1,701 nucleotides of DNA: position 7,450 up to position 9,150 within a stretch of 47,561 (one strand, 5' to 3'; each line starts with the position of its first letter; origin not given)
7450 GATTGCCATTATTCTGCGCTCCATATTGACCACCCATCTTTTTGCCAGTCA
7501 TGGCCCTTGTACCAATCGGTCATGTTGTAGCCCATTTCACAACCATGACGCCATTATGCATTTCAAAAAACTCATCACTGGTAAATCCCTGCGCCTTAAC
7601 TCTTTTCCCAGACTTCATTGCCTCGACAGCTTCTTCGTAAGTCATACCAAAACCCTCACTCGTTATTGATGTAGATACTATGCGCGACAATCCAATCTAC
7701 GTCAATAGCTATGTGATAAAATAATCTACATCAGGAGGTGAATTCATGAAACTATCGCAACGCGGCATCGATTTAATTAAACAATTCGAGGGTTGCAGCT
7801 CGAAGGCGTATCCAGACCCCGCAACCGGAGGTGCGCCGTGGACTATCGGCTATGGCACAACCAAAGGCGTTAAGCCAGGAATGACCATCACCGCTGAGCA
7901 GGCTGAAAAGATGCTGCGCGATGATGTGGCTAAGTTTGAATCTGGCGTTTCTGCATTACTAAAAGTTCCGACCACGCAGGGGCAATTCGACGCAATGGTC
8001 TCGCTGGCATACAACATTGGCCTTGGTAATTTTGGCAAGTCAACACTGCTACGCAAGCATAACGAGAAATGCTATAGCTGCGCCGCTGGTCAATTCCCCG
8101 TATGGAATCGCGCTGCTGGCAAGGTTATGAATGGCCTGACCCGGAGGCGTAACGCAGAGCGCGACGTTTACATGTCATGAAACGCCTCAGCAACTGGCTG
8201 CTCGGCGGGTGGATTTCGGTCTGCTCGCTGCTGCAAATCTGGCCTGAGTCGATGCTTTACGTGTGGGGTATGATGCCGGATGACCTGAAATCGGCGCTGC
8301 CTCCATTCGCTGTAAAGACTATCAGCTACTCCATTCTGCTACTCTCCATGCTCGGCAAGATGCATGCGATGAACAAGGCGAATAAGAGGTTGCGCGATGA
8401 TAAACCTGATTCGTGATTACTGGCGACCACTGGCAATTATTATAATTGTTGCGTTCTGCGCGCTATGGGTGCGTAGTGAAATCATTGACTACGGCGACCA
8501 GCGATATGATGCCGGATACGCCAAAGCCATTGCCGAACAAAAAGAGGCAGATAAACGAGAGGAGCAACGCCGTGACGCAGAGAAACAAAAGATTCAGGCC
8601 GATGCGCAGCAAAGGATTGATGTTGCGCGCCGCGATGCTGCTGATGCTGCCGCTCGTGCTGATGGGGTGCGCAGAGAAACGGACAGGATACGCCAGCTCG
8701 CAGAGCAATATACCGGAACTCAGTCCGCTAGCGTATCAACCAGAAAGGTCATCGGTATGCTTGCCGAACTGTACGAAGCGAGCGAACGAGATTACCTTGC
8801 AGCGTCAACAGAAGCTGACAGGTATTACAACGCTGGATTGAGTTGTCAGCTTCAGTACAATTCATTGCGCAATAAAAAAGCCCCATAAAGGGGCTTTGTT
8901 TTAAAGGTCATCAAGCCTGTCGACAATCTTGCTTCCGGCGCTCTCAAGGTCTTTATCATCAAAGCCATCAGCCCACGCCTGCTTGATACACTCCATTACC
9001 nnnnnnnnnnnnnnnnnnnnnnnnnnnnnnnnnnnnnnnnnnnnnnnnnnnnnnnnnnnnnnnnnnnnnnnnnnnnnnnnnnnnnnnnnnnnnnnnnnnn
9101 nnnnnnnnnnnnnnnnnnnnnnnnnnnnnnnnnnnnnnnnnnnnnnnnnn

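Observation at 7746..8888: Lysis cassette with endolysin first and the only holin candidate downstream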

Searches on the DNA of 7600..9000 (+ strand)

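Call 5: search_dna_similar(query=window:7600-9000:+, collection=phages, mode=near, max_rows=25)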
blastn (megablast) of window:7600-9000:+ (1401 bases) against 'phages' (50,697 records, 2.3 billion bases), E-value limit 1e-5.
Records with a match: 125; places in all: 125; records where one place covers at least 80% of the query: 2.
Best place of each record, by identity: >=99% 2; 95-99% 7; 90-95% 1; 80-90% 4; 60-80% 111.
By first word of the organism name: Salmonella 103; Escherichia 8; Klebsiella 8; Shigella 4; Acinetobacter 1; Citrobacter 1.
By host as written in the record: - 67; Salmonella enterica 8; Salmonella enterica subsp. enterica serovar Typhimurium 6; Escherichia coli 5; Klebsiella pneumoniae 5; Salmonella sp. 4; Salmonella enterica subsp. enterica serovar Enteritidis 2; Salmonella enterica subsp. enterica serovar Enteritidis FSL S5-371 2; and 21 more.
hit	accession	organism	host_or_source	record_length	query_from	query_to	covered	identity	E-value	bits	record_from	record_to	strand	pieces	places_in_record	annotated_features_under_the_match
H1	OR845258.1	Escherichia phage ECO95 1-6-1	Escherichia coli O157:H7 ATCC 43895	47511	1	1401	100%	100.0%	0e+0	2588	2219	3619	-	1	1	record has no annotation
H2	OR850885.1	Salmonella phage S.Kent 1-2-1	Salmonella enterica subsp. enterica ...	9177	1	1401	100%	100.0%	0e+0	2588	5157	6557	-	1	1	record has no annotation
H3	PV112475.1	Salmonella phage LPST49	Salmonella sp. LST3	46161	55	1055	71%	76.0%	2e-137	496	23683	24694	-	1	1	lysozyme RrrD | hypothetical protein (x2)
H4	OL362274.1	Escherichia phage HC6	Escherichia coli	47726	55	1055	71%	75.2%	3e-124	451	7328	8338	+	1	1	lysozyme R | lysin | hypothetical protein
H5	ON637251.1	Escherichia phage 6947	Escherichia coli UCS2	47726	55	1055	71%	75.2%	3e-124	451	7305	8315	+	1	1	lysozyme R | lysin | hypothetical protein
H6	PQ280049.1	Escherichia phage HC8A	Escherichia coli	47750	55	1055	71%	75.2%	3e-124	451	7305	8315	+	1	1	lysozyme R | lysin | hypothetical protein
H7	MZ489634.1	Salmonella phage D10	Salmonella enterica subsp. enterica ...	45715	67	1055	71%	76.1%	2e-137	496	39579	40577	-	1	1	putative lysozyme | hypothetical protein (x2)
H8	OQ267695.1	Salmonella phage Pu29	Salmonella enterica subsp. enterica ...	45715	67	1055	71%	76.1%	2e-137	496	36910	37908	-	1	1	lysozyme | hypothetical protein (x2)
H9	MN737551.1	Salmonella phage LPSTLL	Salmonella enterica subsp. enterica ...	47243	574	1401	59%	78.6%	2e-82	532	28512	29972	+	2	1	endonuclease | tail protein | holin | hypothetical protein | lysin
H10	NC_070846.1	Salmonella phage LPSTLL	Salmonella enterica subsp. enterica ...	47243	574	1401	59%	78.6%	2e-82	532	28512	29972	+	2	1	HNH endonuclease | Rz-like spanin | holin | hypothetical protein | lysin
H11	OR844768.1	Escherichia phage ECO111 5-P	Escherichia coli O111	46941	67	802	53%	75.6%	1e-93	350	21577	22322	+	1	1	record has no annotation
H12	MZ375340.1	Salmonella phage seszw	-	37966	574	1249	48%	76.5%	2e-92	346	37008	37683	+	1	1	tail protein | holin protein | lysin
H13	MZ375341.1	Salmonella phage seszw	-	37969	574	1249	48%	76.5%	2e-92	346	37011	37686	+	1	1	tail protein | holin protein | lysin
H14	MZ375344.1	Salmonella phage seszw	-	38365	574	1249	48%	76.5%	2e-92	346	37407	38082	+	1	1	tail protein | holin protein | lysin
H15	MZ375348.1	Salmonella phage seszw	-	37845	574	1249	48%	76.5%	2e-92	346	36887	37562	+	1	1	tail protein | holin protein | lysin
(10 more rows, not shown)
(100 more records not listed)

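Call 6: get_annotated_region(hit=H10, flank=3000)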
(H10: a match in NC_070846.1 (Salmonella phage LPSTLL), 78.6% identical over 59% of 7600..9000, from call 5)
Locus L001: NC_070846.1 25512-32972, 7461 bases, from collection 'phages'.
description: Salmonella phage vB_SalS-LPSTLL, complete genome.
organism: Salmonella phage LPSTLL (NCBI taxid 3071280)
taxonomy: Viruses; Duplodnaviria; Heunggongvirae; Uroviricota; Caudoviricetes; Segzyvirus; Segzyvirus LPSTLL
host: Salmonella enterica subsp. enterica serovar Typhimurium; source: -; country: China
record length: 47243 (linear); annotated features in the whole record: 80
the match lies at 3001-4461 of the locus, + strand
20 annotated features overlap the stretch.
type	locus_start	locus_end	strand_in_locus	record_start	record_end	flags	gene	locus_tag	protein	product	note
CDS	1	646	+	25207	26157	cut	-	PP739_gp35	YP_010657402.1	putative head morphogenesis protein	-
CDS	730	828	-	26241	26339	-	-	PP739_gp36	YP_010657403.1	hypothetical protein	-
CDS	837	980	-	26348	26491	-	-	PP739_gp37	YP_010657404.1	hypothetical protein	-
CDS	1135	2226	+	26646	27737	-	-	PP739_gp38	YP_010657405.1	transposase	-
CDS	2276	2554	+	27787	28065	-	-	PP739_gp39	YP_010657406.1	endolysin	-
CDS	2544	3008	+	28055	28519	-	-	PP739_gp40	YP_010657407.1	lysin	-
CDS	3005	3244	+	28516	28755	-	-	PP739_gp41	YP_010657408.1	holin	-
CDS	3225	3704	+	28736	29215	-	-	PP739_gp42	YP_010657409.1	Rz-like spanin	-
CDS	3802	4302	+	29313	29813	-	-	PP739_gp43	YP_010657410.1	HNH endonuclease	-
CDS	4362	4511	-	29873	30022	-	-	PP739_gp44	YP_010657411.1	hypothetical protein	-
CDS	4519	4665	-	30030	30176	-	-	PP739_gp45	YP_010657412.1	hypothetical protein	-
CDS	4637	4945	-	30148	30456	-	-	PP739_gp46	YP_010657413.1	hypothetical protein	-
CDS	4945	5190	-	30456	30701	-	-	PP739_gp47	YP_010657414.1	terminase ATPase subunit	-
CDS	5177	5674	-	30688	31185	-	-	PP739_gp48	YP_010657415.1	HNH endonuclease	-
CDS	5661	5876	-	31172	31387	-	-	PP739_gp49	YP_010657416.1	hypothetical protein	-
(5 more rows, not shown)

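Call 7: get_annotated_region(hit=H4, flank=3000)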
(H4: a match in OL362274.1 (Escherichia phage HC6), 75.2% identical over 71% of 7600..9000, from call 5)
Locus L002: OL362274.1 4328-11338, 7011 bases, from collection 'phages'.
description: Escherichia phage HC6, complete genome.
organism: Escherichia phage HC6 (NCBI taxid 2912292)
taxonomy: Viruses; Duplodnaviria; Heunggongvirae; Uroviricota; Caudoviricetes
host: Escherichia coli; source: raw sewage; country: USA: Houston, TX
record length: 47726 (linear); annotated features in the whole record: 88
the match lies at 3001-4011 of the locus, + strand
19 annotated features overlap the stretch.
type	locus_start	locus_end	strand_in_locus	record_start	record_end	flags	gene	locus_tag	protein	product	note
CDS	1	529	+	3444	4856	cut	-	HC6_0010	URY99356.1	portal (connector) protein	-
CDS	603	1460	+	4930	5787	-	-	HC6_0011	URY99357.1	hypothetical protein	-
CDS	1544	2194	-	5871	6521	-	-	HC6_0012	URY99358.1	hypothetical protein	-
CDS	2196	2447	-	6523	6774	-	-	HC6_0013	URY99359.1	hypothetical protein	-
CDS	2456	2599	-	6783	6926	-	-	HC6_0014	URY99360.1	hypothetical protein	-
CDS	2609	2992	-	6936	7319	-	-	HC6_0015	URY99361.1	hypothetical protein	-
CDS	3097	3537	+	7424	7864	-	-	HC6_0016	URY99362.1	lysozyme R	-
CDS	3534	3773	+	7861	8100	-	-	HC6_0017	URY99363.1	hypothetical protein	-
CDS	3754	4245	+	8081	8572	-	-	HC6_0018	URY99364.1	lysin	-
CDS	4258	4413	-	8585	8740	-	-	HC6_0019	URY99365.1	hypothetical protein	-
CDS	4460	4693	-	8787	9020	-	-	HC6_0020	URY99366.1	hypothetical protein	-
CDS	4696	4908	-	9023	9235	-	-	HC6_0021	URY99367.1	hypothetical protein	-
CDS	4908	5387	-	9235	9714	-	-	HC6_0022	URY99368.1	hypothetical protein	-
CDS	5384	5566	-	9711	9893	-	-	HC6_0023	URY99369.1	hypothetical protein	-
CDS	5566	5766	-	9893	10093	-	-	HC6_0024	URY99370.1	hypothetical protein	-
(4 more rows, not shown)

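Call 8: get_annotated_region(hit=H3, flank=3000)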
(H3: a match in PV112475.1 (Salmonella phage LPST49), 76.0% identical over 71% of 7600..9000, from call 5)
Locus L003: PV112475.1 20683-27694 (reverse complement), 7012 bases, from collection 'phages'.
description: Salmonella phage LPST49, complete genome.
organism: Salmonella phage LPST49 (NCBI taxid 3400897)
taxonomy: Viruses; Duplodnaviria; Heunggongvirae; Uroviricota; Caudoviricetes
host: Salmonella sp. LST3; source: Keqian duck house; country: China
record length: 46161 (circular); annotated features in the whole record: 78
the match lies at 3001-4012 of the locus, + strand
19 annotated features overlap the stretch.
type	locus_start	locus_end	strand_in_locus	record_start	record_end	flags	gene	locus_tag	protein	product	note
CDS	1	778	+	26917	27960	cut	-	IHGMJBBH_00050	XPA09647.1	hypothetical protein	-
CDS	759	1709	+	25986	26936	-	-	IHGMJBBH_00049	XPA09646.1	hypothetical protein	-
CDS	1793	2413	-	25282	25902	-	-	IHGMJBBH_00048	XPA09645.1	hypothetical protein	-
CDS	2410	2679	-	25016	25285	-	-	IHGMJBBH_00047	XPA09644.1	hypothetical protein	-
CDS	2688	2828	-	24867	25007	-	-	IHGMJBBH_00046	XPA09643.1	hypothetical protein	-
CDS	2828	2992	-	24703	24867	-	-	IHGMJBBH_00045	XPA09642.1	hypothetical protein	-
CDS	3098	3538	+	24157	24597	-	-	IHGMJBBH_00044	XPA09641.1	lysozyme RrrD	rrrD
CDS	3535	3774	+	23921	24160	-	-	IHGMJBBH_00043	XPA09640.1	hypothetical protein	-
CDS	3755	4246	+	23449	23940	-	-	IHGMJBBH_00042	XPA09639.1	hypothetical protein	-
CDS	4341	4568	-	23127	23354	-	-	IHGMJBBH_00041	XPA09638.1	hypothetical protein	-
CDS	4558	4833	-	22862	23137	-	-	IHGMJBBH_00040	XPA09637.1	hypothetical protein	-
CDS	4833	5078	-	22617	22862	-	-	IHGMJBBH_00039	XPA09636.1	hypothetical protein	-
CDS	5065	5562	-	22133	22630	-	-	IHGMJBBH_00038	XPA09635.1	hypothetical protein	-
CDS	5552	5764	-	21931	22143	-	-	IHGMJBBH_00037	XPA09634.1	hypothetical protein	-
CDS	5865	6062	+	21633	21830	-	-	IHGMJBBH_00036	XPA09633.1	hypothetical protein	-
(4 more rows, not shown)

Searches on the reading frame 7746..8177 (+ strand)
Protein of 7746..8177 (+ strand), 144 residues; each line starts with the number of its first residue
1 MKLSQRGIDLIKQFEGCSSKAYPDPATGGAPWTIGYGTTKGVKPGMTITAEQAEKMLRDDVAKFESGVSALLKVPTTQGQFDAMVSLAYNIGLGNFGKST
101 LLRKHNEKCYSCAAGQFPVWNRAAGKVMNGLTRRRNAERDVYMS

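Call 3: search_protein_families(library=pfam, proteins=[window:7746-8177:+], max_evalue=1)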
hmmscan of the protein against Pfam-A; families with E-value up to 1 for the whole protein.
window:7746-8177:+ (144 aa): 1 family
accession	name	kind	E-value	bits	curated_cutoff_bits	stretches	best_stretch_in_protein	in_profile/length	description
PF00959.24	Phage_lysozyme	-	2.9e-47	160.5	22.3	1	12-138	1-125/125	Phage lysozyme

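Call 4: search_protein_families(library=phrogs, proteins=[window:7746-8177:+], max_evalue=0.1)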
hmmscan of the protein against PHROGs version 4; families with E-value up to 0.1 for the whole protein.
window:7746-8177:+ (144 aa): 9 families
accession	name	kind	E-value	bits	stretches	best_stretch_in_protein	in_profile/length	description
phrog_7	-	lysis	9.4e-59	200.3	1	1-143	552-696/873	endolysin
phrog_10457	-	lysis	1e-33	116.4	1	46-144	1-95/95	endolysin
phrog_33083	-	lysis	7.8e-30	104.9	1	1-142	1-140/456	endolysin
phrog_28234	-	lysis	4.4e-18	66.5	1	8-143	68-220/372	endolysin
phrog_7910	-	lysis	4.3e-16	60.3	1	54-141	3-90/96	endolysin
phrog_3617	-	unknown function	4.5e-14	53.4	1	2-143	245-404/405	-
phrog_2083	-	head and packaging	0.00095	18.8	1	13-97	769-857/908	internal virion lysozyme motif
phrog_3572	-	lysis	0.0016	18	1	9-65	269-326/653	endolysin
phrog_16615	-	other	0.0041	16.9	1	78-141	285-347/529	peptidase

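Call 80: search_protein_families(library=ncbifam, proteins=[window:7746-8177:+], max_evalue=0.1)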
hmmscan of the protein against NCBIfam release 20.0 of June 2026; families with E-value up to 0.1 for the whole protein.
window:7746-8177:+ (144 aa): 2 families
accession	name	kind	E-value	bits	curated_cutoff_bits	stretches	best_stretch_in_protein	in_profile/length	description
NF058676.1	BaGTA_endo_BgtA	equivalog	1.7e-34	119.3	315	1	2-142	3-145/220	gene transfer agent endolysin BgtA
NF051871.1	LysLocSpmX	equivalog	9e-25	87.7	700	1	3-143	7-148/430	lysozyme-family localization factor SpmX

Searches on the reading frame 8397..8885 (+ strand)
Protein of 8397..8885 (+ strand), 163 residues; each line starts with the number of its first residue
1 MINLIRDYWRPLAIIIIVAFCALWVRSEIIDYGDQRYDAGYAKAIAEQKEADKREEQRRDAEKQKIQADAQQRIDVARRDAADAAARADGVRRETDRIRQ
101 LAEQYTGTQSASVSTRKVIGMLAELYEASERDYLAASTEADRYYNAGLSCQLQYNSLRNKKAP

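Call 3: search_protein_families(library=pfam, proteins=[window:8397-8885:+], max_evalue=1)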
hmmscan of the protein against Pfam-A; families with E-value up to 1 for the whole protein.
window:8397-8885:+ (163 aa): 2 families
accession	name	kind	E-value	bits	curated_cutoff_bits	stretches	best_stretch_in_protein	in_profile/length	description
PF10721.14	DUF2514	-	9.2e-15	55.5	26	1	9-158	1-160/161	Protein of unknown function (DUF2514)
PF10828.13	DUF2570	-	0.0076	16.7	26.6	1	12-85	7-78/108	Protein of unknown function (DUF2570)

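Call 4: search_protein_families(library=phrogs, proteins=[window:8397-8885:+], max_evalue=0.1)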
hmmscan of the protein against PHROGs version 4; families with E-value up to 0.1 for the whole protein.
window:8397-8885:+ (163 aa): 7 families
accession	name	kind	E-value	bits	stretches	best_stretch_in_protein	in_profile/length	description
phrog_312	-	lysis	5.5e-39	134.9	1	2-161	2-172/173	Rz-like spanin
phrog_4297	-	lysis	0.00093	20.3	1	14-114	17-113/130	Rz-like spanin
phrog_1403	-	lysis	0.0024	18.8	1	9-116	11-102/212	Rz-like spanin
phrog_200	-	other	0.0029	17.8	1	33-111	254-344/379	lipoprotein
phrog_24502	-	other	0.011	16.8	1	15-87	39-110/177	zinc-finger domain protein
phrog_3793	-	unknown function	0.044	14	1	43-112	92-161/272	-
phrog_8865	-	head and packaging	0.075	13.7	1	46-112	51-116/297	head scaffolding protein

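Call 80: search_protein_families(library=ncbifam, proteins=[window:8397-8885:+], max_evalue=0.1)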
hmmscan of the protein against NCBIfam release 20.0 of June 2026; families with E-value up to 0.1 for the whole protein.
window:8397-8885:+ (163 aa): 1 family
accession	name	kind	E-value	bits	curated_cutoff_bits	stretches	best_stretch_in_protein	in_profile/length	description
NF002899.0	PRK03449.1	equivalog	0.058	12.5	276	1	15-105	243-330/359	membrane protein insertase YidC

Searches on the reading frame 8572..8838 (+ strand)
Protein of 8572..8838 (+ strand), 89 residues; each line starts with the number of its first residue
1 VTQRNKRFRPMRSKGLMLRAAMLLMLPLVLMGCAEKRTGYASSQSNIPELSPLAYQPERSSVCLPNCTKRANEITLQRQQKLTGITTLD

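Call 3: search_protein_families(library=pfam, proteins=[window:8623-8838:+], max_evalue=1)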
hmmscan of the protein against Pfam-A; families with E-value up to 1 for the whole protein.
window:8623-8838:+ (72 aa): 0 families

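Call 4: search_protein_families(library=phrogs, proteins=[window:8623-8838:+], max_evalue=0.1)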
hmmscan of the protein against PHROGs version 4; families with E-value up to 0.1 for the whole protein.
window:8623-8838:+ (72 aa): 3 families
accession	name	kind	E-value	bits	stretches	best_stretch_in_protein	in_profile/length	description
phrog_11621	-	lysis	2e-21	76.5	1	2-69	9-76/88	Rz-like spanin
phrog_456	-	lysis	0.063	14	1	1-35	11-47/102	Rz-like spanin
phrog_3198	-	lysis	0.076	13.5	1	4-32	8-36/68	Rz-like spanin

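Call 58: search_protein_families(library=phrogs, proteins=[window:8572-8838:+], max_evalue=0.01)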
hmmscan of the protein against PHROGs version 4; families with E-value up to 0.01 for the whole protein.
window:8572-8838:+ (89 aa): 1 family
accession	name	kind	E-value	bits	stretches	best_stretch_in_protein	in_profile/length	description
phrog_11621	-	lysis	1.2e-23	83.5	1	11-86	1-76/88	Rz-like spanin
